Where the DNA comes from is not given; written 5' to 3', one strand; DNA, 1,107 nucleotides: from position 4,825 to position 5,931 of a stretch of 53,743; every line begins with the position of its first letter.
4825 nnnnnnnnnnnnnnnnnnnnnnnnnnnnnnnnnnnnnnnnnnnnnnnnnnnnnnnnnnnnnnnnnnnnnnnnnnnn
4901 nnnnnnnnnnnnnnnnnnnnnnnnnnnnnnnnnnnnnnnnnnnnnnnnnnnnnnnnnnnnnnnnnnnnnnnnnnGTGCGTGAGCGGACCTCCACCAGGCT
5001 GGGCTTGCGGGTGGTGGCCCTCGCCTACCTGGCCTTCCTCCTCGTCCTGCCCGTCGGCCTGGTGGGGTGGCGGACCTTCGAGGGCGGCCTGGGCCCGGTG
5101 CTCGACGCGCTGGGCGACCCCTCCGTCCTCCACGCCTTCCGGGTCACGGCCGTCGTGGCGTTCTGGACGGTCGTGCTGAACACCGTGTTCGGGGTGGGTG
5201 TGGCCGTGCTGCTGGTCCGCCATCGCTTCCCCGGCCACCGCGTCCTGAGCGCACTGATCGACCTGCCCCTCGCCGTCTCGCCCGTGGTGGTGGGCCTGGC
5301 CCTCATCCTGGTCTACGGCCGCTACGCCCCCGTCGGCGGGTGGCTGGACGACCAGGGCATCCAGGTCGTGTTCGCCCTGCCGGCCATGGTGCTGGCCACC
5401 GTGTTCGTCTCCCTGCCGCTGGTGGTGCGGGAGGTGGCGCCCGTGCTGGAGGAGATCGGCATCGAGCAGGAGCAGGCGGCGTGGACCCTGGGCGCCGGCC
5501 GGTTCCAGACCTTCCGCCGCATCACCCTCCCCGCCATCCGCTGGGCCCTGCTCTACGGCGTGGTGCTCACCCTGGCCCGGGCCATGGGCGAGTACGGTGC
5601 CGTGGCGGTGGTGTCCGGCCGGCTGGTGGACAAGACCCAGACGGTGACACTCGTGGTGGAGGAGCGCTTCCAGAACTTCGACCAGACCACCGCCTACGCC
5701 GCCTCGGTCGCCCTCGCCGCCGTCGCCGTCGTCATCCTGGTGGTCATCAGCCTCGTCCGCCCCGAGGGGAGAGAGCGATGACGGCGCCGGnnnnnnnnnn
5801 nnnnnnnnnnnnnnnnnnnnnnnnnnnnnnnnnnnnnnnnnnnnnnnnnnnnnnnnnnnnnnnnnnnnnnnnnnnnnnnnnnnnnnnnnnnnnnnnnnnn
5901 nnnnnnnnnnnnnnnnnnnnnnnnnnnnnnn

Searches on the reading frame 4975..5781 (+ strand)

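Call 30: search_protein_families(library=pfam, proteins=[window:4975-5781:+], max_evalue=0.001)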
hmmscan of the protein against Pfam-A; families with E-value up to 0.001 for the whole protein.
window:4975-5781:+ (268 aa): 1 family
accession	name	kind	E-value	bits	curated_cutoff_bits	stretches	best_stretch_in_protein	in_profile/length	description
PF00528.27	BPD_transp_1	-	1.2e-12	48.4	26.4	1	71-258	3-172/184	Binding-protein-dependent transport system inner membrane component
